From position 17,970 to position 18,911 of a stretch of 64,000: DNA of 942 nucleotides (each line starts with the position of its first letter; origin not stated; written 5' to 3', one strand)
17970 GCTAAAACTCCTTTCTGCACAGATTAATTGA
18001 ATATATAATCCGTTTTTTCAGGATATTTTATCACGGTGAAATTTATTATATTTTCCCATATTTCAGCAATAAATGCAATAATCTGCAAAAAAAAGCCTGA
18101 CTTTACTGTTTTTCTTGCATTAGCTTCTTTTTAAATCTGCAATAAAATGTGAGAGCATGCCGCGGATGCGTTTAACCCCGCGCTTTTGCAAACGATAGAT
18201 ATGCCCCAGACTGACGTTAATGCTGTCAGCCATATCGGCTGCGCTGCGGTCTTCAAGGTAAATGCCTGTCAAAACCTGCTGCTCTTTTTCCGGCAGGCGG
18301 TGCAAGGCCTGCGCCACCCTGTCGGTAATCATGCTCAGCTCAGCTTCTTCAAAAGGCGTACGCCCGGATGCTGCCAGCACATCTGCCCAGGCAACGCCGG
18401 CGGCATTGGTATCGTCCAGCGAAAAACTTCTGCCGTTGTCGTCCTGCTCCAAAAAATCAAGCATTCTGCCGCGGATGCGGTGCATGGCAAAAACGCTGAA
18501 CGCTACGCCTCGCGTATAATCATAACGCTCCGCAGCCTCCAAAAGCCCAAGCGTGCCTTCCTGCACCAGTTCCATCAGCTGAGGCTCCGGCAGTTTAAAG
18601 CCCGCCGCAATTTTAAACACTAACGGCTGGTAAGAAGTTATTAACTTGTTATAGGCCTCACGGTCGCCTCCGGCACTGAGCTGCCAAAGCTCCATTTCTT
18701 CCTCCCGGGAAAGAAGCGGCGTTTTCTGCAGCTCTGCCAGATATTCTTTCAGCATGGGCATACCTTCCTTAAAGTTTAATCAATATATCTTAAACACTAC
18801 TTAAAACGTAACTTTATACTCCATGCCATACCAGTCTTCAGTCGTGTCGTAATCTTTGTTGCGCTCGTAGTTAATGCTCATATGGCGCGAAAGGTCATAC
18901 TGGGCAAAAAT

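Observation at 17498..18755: Sigma factor plus single-pass membrane protein inserted between tamB and bamA: candidate envelope-stress module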

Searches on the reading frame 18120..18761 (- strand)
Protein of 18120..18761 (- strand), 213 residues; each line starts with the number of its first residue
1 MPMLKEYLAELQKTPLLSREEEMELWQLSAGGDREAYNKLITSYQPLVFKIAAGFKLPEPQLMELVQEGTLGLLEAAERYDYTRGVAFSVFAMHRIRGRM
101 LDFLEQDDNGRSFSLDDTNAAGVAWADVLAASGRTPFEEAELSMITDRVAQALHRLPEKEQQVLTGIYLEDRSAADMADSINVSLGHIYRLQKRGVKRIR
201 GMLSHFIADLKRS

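Call 3: search_protein_families(library=pfam, proteins=[window:18120-18761:-], max_evalue=0.01)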
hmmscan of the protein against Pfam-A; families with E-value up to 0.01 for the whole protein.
window:18120-18761:- (213 aa): 4 families
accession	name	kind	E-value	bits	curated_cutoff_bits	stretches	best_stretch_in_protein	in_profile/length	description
PF04542.20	Sigma70_r2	-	1.6e-15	57.1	24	1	40-106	1-67/71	Sigma-70 region 2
PF04545.22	Sigma70_r4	-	1.3e-10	41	24.1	1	152-200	1-49/50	Sigma-70, region 4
PF08281.18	Sigma70_r4_2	-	3.2e-07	30.3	25.7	1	148-199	3-54/54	Sigma-70, region 4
PF00140.25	Sigma70_r1_2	-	0.00069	20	22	1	5-25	4-24/34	Sigma-70 factor, region 1.2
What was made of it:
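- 18120..18755 (-): Sigma-70-family gene, 211 aa. It has region 1.2 plus a sigma-2 domain (residues about 2-105), a 28-aa linker, and a sigma-4 domain (134-210). There is no sigma-3 domain. It is the last gene after mlaE-mlaF-mlaD-tolC-tamB and starts 45 nt after the tamB stop. Pfam r2 and r4 hits with a weak r1.2 hit (call 3).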

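Call 4: search_protein_families(library=ncbifam, proteins=[window:18120-18761:-], max_evalue=0.1)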
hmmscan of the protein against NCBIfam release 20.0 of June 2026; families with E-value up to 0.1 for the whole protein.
window:18120-18761:- (213 aa): 99 families (the best 25 are shown)
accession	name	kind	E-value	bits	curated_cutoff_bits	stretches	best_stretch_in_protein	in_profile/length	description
TIGR02937.1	sigma70-ECF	superfamily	7e-26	90.8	42.9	1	35-202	1-164/165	sigma-70 family RNA polymerase sigma factor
TIGR02479.1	FliA_WhiG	subfamily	1.9e-23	83.4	189.6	2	40-108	1-72/224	FliA/WhiG family RNA polymerase sigma factor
TIGR02392.1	rpoH_proteo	equivalog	3.9e-23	82.5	323.1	2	4-104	3-104/270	RNA polymerase sigma factor RpoH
NF005143.0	PRK06596.1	subfamily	1.6e-22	80.3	241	2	4-104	16-117/285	RNA polymerase factor sigma-32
NF005413.0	PRK06986.1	subfamily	2.7e-22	79.8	201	2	36-108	14-89/241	RNA polymerase sigma factor FliA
NF004935.0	PRK06288.1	equivalog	4e-22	79.1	343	2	14-106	11-107/270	RNA polymerase sigma factor WhiG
TIGR02980.1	SigBFG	subfamily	7.8e-21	74.8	234.35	2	34-104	2-72/227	SigB/SigF/SigG family RNA polymerase sigma factor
TIGR02394.1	rpoS_proteo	equivalog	1.9e-20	73.6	378.7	1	4-97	15-108/285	RNA polymerase sigma factor RpoS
NF005644.0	PRK07408.1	subfamily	1e-19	71.2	261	2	33-105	25-98/258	RNA polymerase sigma factor SigF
NF005693.0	PRK07500.1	equivalog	1.2e-18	67.3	315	1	13-104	17-109/289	RNA polymerase factor sigma-32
TIGR02997.1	Sig70-cyanoRpoD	subfamily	1.5e-18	67.1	384.5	2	34-100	73-139/298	RNA polymerase sigma factor, RpoD/SigA family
NF004207.0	PRK05657.1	equivalog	3.1e-18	66.2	394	1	5-98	59-152/329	RNA polymerase sigma factor RpoS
NF006071.0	PRK08215.1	equivalog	4.2e-17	62.6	372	2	12-119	14-122/258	RNA polymerase sporulation sigma factor SigG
NF006666.0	PRK09210.1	equivalog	1.6e-16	60.6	572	1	5-98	102-195/370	RNA polymerase sigma factor RpoD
TIGR02941.1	Sigma_B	equivalog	1.6e-16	60.5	315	2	33-105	27-99/255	RNA polymerase sigma factor SigB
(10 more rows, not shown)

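Call 5: find_encoding_contigs(protein=window:18120-18761:-, flank=6000, max_places=6)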
Protein window:18120-18761:- (213 aa): no gene with exactly this product is on record in the collection.

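Call 7: find_homologous_proteins(query=window:18120-18761:-, max_evalue=0.00001)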
Query window:18120-18761:- (213 aa): 1102 proteins with E <= 0.00001 among 1527 candidates; the best 120 are listed.
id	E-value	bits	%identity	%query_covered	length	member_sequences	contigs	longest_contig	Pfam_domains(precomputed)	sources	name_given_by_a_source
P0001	6.1e-127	439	97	99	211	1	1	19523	PF04545.23,PF04542.21,PF08281.19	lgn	-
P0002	4.2e-125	433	95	99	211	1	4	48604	PF04545.23,PF04542.21,PF08281.19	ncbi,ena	-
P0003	5.5e-120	416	92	99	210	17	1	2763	PF04545.23,PF04542.21,PF08281.19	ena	-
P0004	2.2e-119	414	92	99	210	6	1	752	PF04545.23,PF00140.26,PF04542.21,PF08281.19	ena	-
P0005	6.2e-119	413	91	99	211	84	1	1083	PF04545.23,PF04542.21,PF08281.19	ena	-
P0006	4.0e-118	410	90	99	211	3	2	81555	PF04545.23,PF04542.21,PF08281.19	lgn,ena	-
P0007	1.0e-117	409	90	99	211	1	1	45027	PF04545.23,PF00140.26,PF04542.21,PF08281.19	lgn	-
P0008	1.2e-116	406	89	99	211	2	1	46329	PF04545.23,PF04542.21,PF08281.19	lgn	-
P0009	1.5e-116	405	90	99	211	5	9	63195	PF04545.23,PF00140.26,PF04542.21,PF08281.19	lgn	-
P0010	1.7e-116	405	89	99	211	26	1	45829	PF04545.23,PF04542.21,PF08281.19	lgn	-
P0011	2.4e-116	405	88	99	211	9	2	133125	PF04545.23,PF04542.21,PF08281.19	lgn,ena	-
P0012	1.0e-115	403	89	99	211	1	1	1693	PF04545.23,PF04542.21,PF08281.19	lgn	-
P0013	5.6e-115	400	88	99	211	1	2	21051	PF04545.23,PF04542.21,PF08281.19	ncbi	-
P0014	6.0e-115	400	88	99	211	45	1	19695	PF04545.23,PF00140.26,PF04542.21,PF08281.19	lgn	-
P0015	2.3e-114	398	88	99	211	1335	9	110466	PF04545.23,PF04542.21,PF08281.19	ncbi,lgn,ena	-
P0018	2.7e-113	395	87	99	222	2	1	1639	PF04545.23,PF00140.26,PF04542.21,PF08281.19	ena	-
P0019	1.0e-112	393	87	99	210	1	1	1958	PF04545.23,PF00140.26,PF04542.21,PF08281.19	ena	-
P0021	1.5e-112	392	87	99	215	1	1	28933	PF04545.23,PF00140.26,PF04542.21,PF08281.19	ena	-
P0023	1.8e-106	372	84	99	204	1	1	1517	PF00140.26,PF04542.21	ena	-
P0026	7.6e-87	308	73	99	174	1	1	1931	PF04545.23,PF00140.26,PF08281.19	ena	-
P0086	2.4e-73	264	60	99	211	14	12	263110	PF04545.23,PF00140.26,PF04542.21,PF08281.19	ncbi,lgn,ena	-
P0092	1.6e-72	262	77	77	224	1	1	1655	PF00140.26,PF04542.21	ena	-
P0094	3.4e-72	260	58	99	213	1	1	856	PF04545.23,PF00140.26,PF04542.21,PF08281.19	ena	-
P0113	3.2e-71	257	59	99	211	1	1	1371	PF04545.23,PF00140.26,PF04542.21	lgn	-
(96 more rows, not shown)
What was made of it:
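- On ECF (group 4) sigma: However, a region 1.2 signature is present (20 bits against a 22-bit cutoff here, and PF00140 is precomputed on several orthologues; calls 3, 7).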

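Call 42: search_solved_structures(query=window:18120-18755:-, max_evalue=0.001, show_alignments=1)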
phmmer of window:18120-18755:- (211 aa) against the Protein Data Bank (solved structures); distinct sequences matched with E-value up to 0.001: 72 (the best 60 are shown).
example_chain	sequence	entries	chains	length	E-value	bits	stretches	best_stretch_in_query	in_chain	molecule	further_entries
6pfv_A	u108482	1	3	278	5.4e-17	65.6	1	22-153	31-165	RNA polymerase sigma factor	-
6pmi_F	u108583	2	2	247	1.9e-16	63.8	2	40-106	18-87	RNA polymerase sigma factor FliA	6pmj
6pfj_A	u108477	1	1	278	8.8e-16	61.6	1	22-152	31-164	RNA polymerase sigma factor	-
9wsf_A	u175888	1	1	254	1e-14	58.2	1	33-108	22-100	RNA polymerase sigma factor FliA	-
9wsm_F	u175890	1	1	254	1.1e-14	58.1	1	33-108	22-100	RNA polymerase sigma factor FliA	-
7l7b_F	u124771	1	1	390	1e-13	54.9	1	3-98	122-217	RNA polymerase sigma factor SigA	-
5h6x_A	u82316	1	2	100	3e-12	50.1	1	11-96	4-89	RNA polymerase sigma factor RpoS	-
8hkc_E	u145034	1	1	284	3.2e-12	50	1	3-162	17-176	RNA polymerase sigma factor RpoH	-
1rp3_A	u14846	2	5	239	7.5e-12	48.8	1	134-203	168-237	RNA polymerase sigma factor SIGMA-28 (FliA) | RNA polymerase sigma factor FliA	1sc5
7vf9_F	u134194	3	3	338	1e-11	48.4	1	4-96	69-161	RNA polymerase sigma factor RpoS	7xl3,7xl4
7f0r_F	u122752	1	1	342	1e-11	48.4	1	4-96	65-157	RNA polymerase sigma factor RpoS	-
6omf_F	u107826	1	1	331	3.7e-11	46.6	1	4-96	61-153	RNA polymerase sigma factor RpoS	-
6kj6_F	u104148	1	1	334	3.9e-11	46.5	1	4-96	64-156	RNA polymerase sigma factor RpoS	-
5ipl_F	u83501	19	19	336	4e-11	46.5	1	4-96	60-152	RNA polymerase sigma factor RpoS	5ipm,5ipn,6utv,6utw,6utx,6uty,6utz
6uu8_FFF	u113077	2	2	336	4e-11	46.5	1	4-96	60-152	RNA polymerase sigma factor RpoS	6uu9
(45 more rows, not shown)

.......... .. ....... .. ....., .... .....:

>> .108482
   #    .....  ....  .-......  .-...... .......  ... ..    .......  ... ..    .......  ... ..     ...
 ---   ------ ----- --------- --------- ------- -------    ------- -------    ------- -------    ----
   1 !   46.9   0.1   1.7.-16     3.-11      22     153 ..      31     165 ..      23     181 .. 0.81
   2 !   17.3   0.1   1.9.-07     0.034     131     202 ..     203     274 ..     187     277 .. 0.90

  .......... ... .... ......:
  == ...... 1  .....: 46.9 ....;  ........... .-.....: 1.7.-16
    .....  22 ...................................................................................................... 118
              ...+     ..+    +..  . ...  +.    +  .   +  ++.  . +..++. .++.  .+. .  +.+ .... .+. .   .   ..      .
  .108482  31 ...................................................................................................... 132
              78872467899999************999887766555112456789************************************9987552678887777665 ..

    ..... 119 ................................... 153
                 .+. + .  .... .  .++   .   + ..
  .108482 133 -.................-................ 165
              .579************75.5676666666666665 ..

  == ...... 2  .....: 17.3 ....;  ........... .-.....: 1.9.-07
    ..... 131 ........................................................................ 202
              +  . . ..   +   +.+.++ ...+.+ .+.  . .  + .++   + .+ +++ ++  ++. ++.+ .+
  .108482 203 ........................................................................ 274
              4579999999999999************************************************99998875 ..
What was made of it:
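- The closest solved sequence is WhiG, followed by FliA (call 42).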

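Call 58: predict_structure(alignment_id=A4)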
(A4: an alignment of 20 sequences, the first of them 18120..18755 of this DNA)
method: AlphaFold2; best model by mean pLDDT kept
length: 211 residues; sequences in the alignment: 20
mean_pLDDT: 83.7   pTM: 0.55
mean pLDDT of the five models: 83.7, 82.7, 78.0, 77.5, 77.3
residues with pLDDT >= 90: 80; 70-90: 104; 50-70: 27; < 50: 0
segments of 3 or more residues with pLDDT < 50: none
pLDDT, mean of each block of 10 residues (from residue 1): 68 83 92 93 89 83 93 90 81 87 73 72 67 67 86 93 90 91 94 92 78 51
secondary structure, 60 per line:
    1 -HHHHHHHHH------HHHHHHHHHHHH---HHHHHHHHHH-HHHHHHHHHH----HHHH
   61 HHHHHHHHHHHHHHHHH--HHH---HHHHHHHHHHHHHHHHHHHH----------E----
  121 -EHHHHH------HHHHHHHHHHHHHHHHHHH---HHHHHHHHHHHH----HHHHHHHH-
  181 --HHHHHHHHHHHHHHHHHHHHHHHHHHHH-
elements in order: H2-10 H17-28 H32-41 H43-52 H57-77 H86-105 H123-127 H134-152 H156-167 H172-179 H183-210
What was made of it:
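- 18120..18755 (-): AF2 model with mean pLDDT 83.7 (call 58).
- On Sigma-70 family: AF2 gives sigma-2 and sigma-4 helical domains (call 58).
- On ECF (group 4) sigma: The two-domain architecture is met (call 58).
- On FliA/WhiG (sigma-28): Only about 28 residues (106-133), of low confidence, lie between the two domains (call 58).
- There is no sigma-3 domain (call 58).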

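Call 61: fold_search(model_id=the predicted structure, library=pdb)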
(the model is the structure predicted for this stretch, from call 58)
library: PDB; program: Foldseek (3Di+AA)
matches with E <= 10: 460; with E <= 0.001: 133
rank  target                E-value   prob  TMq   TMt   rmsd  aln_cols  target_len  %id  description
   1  9a50_A                2.2e-08  1.00  0.40  0.32  20.8       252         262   21  Integrative model of RPSB-RPOC by crosslinking MS and deep learning (released 2024-09-18)
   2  8hkc_E                2.4e-08  1.00  0.40  0.33  22.6       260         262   23  Cryo-EM structure of E. coli RNAP sigma32 complex (released 2023-05-31)
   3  5ipl_F                9.2e-08  1.00  0.43  0.33  23.7       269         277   23  SigmaS-transcription initiation complex with 4-nt nascent RNA (released 2016-03-30)
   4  9a58_A                1.4e-07  1.00  0.39  0.23  23.6       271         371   20  Integrative model of SIGA-RPOC by crosslinking MS and deep learning (released 2024-09-18)
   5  9a7s_A                2.9e-07  1.00  0.35  0.30  20.6       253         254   20  Integrative model of RPSD-RPOB by crosslinking MS and deep learning (released 2024-09-18)
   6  6uu7_FFF              4.5e-07  1.00  0.40  0.32  23.1       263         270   20  E. coli sigma-S transcription initiation complex with a 6-nt RNA and an NTP ("Old" crystal soaked with UTP, CTP, ddG (released 2020-08-26)
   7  6omf_F                5.5e-07  1.00  0.39  0.30  23.2       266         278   23  CryoEM structure of SigmaS-transcription initiation complex with activator Crl (released 2019-08-28)
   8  9a4r_A                1.2e-06  1.00  0.34  0.33  22.4       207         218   22  Integrative model of RPSH-RPOB by crosslinking MS and deep learning (released 2024-09-18)
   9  6vvv_F                1.3e-06  1.00  0.36  0.26  23.6       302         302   18  Crystal structure of a Mycobacterium smegmatis transcription initiation complex with Rifampicin-resistant RNA polymera (released 2020-10-21)
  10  5e17_F                1.4e-06  1.00  0.35  0.23  22.4       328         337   17  T. thermophilus transcription initiation complex having a RRR discriminator sequence and a nontemplate-strand length c (released 2016-03-09)
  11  9uma_F                1.5e-06  1.00  0.36  0.23  23.1       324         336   17  CryoEM structure of T.thermophilus transcription initiation complex bound to Gp4A-C, -1 dA in the template DNA strand (released 2025-10-22)
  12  6dcf_F                1.5e-06  1.00  0.37  0.27  23.3       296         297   18  Crystal structure of a Mycobacterium smegmatis transcription initiation complex with Rifampicin-resistant RNA polymera (released 2018-09-05)
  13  8dy9_F                1.6e-06  1.00  0.38  0.27  23.0       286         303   18  Streptomyces venezuelae RNAP unconstrained open promoter complex with WhiA and WhiB transcription factors (released 2023-03-01)
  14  6vvt_F                1.7e-06  1.00  0.35  0.25  23.1       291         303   18  Crystal structure of a Mycobacterium smegmatis transcription initiation complex with Rifampicin-resistant RNA polymera (released 2020-10-21)
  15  7l7b_F                1.8e-06  1.00  0.40  0.32  22.3       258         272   22  Clostridioides difficile RNAP with fidaxomicin (released 2022-02-02)
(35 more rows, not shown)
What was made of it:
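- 18120..18755 (-): PDB sequence and fold neighbours are group 1-3 sigmas (calls 42, 61).
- On Sigma-70 family: Foldseek probability is 1.0 to many sigma chains (call 61).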
